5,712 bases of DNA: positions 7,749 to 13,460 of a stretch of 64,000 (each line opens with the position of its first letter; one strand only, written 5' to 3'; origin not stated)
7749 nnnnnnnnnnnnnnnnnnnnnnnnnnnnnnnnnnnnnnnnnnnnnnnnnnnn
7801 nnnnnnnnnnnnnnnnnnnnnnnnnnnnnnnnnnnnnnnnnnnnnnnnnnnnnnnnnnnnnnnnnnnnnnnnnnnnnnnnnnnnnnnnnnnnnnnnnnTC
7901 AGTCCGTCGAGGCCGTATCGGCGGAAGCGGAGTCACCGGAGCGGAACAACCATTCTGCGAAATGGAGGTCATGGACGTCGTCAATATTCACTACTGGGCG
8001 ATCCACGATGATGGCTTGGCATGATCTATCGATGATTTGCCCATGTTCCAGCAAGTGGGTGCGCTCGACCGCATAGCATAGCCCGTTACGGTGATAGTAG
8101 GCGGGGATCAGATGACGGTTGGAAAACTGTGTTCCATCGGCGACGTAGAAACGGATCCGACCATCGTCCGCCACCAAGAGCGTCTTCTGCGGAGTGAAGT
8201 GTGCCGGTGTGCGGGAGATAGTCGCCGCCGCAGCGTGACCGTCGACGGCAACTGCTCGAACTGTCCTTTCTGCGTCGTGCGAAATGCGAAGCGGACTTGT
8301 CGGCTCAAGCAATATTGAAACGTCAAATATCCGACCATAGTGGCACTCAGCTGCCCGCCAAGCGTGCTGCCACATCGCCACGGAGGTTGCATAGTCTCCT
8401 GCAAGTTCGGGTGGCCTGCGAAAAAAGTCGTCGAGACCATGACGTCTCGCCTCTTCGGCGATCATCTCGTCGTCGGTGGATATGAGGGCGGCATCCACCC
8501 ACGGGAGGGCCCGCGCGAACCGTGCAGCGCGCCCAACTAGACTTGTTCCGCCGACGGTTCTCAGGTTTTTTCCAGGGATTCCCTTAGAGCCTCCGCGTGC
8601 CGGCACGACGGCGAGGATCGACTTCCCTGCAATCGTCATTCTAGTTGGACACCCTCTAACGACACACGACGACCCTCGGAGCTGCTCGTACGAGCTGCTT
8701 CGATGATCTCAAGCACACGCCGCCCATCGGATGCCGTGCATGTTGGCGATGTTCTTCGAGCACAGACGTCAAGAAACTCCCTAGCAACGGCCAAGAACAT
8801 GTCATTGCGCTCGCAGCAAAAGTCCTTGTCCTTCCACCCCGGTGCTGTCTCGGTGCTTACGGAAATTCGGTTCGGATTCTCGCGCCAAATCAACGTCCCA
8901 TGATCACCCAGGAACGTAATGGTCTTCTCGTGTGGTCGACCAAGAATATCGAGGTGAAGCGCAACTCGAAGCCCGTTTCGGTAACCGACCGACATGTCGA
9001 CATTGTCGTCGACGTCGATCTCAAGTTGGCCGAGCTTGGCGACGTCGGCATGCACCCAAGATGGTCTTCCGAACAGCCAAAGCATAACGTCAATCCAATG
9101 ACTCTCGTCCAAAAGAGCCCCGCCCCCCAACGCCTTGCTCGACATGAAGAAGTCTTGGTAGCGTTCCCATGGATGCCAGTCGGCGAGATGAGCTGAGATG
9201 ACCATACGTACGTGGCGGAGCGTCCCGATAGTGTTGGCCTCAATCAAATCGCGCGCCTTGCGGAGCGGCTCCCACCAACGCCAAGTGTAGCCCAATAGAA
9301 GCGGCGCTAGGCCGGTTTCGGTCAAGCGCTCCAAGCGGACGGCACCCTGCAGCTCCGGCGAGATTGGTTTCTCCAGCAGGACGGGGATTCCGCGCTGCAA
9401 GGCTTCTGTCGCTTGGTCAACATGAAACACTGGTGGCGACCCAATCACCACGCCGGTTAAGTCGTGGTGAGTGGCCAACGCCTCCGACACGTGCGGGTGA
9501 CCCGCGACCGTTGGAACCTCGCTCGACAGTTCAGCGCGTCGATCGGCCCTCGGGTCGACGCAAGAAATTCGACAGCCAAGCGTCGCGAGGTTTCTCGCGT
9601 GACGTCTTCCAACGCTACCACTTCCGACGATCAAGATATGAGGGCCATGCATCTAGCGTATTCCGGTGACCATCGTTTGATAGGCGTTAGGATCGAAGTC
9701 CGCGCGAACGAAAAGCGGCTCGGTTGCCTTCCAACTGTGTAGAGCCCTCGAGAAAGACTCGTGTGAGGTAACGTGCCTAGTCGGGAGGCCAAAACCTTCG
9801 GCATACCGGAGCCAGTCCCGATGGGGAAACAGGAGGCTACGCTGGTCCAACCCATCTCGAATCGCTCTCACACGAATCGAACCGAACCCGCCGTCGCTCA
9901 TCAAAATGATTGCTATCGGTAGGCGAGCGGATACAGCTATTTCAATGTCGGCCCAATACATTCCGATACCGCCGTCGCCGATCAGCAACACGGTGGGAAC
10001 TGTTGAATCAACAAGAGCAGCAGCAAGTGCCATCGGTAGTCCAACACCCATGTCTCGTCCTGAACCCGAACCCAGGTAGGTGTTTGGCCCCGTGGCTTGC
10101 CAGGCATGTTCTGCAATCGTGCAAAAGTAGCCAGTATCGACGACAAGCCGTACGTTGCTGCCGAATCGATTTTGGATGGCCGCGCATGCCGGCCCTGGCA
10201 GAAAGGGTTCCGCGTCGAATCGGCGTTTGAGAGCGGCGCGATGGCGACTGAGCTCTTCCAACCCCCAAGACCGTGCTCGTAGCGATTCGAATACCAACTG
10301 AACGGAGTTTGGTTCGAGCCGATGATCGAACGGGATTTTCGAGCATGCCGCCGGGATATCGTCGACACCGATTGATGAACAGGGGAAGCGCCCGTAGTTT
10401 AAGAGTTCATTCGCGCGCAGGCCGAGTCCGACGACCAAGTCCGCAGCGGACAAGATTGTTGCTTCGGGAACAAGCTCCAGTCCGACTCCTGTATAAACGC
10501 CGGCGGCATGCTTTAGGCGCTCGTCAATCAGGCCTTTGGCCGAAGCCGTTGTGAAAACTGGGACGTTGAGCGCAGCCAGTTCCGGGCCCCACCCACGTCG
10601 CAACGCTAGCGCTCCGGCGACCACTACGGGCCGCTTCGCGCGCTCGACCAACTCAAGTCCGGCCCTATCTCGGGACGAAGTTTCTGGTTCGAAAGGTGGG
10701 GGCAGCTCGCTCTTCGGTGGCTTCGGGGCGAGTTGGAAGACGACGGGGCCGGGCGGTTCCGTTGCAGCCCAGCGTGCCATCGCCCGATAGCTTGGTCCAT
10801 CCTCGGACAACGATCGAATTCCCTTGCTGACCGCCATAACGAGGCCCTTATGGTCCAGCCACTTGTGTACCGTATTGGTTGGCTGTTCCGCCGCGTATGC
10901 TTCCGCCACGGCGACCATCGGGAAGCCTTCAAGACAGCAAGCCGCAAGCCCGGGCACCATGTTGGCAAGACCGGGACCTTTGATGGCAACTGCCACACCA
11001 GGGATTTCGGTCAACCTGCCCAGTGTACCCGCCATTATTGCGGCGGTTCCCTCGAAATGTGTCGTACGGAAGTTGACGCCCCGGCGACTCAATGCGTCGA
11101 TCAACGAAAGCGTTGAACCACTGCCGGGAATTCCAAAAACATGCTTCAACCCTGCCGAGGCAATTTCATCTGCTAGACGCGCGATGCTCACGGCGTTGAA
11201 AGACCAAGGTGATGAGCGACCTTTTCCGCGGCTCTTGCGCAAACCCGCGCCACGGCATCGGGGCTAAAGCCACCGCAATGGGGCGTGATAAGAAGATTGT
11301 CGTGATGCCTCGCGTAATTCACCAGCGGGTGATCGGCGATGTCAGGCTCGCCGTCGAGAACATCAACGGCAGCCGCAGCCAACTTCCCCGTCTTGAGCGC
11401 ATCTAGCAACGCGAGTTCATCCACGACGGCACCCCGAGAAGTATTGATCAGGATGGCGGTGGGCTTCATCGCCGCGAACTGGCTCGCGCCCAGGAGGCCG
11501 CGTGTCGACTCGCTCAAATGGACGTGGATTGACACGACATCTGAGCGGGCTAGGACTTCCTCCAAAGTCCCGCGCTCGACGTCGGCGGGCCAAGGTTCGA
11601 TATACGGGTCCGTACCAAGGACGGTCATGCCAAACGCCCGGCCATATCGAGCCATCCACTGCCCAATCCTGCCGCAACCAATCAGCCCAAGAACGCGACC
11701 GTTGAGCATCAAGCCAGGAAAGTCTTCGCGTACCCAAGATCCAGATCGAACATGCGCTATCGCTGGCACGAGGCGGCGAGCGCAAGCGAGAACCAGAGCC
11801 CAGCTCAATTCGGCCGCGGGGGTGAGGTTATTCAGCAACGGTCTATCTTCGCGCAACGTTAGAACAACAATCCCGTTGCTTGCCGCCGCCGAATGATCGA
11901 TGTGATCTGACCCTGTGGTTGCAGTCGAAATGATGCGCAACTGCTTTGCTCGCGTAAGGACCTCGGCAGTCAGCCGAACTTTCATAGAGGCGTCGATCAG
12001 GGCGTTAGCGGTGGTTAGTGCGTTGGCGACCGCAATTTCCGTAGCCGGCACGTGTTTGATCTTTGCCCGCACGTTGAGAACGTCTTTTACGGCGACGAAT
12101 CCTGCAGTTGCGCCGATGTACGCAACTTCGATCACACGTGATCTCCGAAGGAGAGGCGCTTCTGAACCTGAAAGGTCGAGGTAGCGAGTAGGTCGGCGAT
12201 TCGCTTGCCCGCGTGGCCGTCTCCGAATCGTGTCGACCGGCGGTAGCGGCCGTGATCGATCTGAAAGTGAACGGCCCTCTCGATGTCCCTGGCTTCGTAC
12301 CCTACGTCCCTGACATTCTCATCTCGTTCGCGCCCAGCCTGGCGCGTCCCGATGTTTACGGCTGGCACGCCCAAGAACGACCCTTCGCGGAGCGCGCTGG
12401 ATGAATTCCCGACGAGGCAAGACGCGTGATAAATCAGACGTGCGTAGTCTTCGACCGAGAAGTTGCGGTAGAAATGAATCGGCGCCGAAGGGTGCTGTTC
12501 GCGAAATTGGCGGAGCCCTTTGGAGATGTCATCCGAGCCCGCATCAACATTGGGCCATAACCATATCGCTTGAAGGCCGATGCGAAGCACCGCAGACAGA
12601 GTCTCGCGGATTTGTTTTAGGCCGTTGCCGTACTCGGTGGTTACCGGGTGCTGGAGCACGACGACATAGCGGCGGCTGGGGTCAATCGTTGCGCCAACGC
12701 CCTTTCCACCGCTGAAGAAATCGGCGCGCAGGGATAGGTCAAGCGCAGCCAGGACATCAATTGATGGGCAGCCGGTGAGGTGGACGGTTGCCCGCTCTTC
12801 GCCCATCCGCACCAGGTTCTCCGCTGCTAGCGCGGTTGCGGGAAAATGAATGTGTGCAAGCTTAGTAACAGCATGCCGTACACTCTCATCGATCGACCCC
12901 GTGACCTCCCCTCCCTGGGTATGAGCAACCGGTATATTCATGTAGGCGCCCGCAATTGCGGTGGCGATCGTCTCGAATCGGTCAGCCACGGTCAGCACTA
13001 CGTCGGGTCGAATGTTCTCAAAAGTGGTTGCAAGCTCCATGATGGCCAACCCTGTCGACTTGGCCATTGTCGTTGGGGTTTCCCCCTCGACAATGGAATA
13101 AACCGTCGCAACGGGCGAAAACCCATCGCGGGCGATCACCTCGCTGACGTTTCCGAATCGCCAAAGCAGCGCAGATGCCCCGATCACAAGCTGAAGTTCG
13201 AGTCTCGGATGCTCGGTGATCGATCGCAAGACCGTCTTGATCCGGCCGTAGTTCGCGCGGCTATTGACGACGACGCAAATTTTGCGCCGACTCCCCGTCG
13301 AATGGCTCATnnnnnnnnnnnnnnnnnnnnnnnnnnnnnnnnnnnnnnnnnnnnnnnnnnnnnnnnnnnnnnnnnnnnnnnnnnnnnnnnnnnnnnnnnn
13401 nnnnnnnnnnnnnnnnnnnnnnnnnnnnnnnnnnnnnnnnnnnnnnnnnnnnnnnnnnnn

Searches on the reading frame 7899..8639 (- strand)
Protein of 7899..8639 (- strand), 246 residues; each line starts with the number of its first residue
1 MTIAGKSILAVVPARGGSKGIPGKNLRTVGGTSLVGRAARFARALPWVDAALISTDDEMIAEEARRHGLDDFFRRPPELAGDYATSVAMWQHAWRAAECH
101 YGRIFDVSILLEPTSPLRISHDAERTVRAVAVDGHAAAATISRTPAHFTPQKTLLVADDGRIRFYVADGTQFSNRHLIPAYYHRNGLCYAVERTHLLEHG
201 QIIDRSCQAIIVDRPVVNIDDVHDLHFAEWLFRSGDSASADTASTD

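Call 7: search_protein_families(library=pfam, proteins=[window:7899-8639:-], max_evalue=0.001)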
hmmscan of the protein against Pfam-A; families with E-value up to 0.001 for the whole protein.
window:7899-8639:- (246 aa): 1 family
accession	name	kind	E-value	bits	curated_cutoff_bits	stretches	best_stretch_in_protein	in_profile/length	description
PF02348.25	CTP_transf_3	-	1.2e-13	51.8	22.6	1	10-126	2-117/217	Cytidylyltransferase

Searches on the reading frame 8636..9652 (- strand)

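Call 7: search_protein_families(library=pfam, proteins=[window:8636-9652:-], max_evalue=0.001)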
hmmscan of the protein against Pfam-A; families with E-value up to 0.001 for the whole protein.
window:8636-9652:- (338 aa): 5 families
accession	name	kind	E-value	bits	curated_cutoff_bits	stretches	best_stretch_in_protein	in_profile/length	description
PF22725.1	GFO_IDH_MocA_C3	-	7.5e-21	74.8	27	1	131-254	2-123/124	GFO/IDH/MocA C-terminal domain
PF02894.22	GFO_IDH_MocA_C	-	1.7e-15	57.8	22.9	1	135-332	2-218/218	Oxidoreductase family, C-terminal alpha/beta domain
PF01408.29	GFO_IDH_MocA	-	3.9e-12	47.4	24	1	6-111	3-109/120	Oxidoreductase family, NAD-binding Rossmann fold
PF13241.12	NAD_binding_7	-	0.00025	22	22.1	1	2-41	6-45/104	Putative NAD(P)-binding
PF02826.25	2-Hacid_dh_C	-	0.00081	19.2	25.1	0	2-44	35-77/178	D-isomer specific 2-hydroxyacid dehydrogenase, NAD binding domain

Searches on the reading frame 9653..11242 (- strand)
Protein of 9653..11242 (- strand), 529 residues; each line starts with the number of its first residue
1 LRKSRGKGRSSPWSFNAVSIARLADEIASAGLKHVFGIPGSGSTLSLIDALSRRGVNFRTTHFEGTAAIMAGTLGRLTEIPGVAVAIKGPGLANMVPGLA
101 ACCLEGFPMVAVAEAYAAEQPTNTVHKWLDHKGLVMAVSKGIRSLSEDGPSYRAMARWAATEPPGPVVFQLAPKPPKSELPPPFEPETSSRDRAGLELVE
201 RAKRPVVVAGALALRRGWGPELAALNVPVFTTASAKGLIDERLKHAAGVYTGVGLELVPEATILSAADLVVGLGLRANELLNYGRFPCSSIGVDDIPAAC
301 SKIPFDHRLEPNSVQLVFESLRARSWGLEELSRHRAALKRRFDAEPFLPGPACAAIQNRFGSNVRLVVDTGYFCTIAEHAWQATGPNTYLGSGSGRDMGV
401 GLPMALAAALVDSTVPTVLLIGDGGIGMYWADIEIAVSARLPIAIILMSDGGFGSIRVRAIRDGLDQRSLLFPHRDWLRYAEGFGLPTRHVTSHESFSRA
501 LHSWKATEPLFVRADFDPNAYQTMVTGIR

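Call 7: search_protein_families(library=pfam, proteins=[window:9653-11242:-], max_evalue=0.001)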
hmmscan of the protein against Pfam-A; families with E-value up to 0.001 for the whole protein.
window:9653-11242:- (529 aa): 3 families
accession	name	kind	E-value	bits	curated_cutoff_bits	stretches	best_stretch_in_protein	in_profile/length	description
PF02776.23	TPP_enzyme_N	-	3.1e-21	75.8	26.8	1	23-131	7-116/119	Thiamine pyrophosphate enzyme, N-terminal TPP binding domain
PF02775.26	TPP_enzyme_C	-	2.4e-18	66.8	21.9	1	369-512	1-149/151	Thiamine pyrophosphate enzyme, C-terminal TPP binding domain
PF00205.28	TPP_enzyme_M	-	7.8e-11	42.3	30.4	1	196-286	5-97/137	Thiamine pyrophosphate enzyme, central domain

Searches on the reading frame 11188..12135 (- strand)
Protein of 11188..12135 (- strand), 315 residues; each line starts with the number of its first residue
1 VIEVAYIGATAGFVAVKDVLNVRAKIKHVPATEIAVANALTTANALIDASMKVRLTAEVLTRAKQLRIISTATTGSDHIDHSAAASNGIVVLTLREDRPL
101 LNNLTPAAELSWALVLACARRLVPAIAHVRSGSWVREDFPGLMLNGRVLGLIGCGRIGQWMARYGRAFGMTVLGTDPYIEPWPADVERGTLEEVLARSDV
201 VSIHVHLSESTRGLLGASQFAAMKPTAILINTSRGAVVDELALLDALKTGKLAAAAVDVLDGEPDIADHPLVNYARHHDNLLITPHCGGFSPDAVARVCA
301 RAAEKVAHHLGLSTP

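Call 7: search_protein_families(library=pfam, proteins=[window:11188-12135:-], max_evalue=0.001)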
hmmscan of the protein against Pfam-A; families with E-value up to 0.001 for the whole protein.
window:11188-12135:- (315 aa): 2 families
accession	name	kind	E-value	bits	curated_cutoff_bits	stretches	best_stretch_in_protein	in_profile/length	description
PF02826.25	2-Hacid_dh_C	-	9.1e-54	182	25.1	1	113-288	2-178/178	D-isomer specific 2-hydroxyacid dehydrogenase, NAD binding domain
PF00389.36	2-Hacid_dh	-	1.8e-10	41.1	24.6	1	30-94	27-90/134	D-isomer specific 2-hydroxyacid dehydrogenase, catalytic domain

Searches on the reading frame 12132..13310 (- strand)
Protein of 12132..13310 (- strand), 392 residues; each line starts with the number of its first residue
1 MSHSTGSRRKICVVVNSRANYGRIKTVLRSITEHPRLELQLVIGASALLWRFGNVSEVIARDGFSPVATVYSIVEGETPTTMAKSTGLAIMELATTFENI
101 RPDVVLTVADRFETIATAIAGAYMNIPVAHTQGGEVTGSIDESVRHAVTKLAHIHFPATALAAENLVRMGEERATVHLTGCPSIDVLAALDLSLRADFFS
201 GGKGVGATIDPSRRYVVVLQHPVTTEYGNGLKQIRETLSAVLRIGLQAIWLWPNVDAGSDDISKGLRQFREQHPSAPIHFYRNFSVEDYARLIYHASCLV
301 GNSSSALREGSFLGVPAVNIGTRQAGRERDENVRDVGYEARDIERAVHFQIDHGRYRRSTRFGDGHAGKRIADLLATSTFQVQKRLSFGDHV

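Call 7: search_protein_families(library=pfam, proteins=[window:12132-13310:-], max_evalue=0.001)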
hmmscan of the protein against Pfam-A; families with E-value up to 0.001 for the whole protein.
window:12132-13310:- (392 aa): 1 family
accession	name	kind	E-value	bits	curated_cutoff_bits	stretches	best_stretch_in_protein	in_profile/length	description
PF02350.25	Epimerase_2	-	5.2e-65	220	30.6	1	30-375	2-346/347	UDP-N-acetylglucosamine 2-epimerase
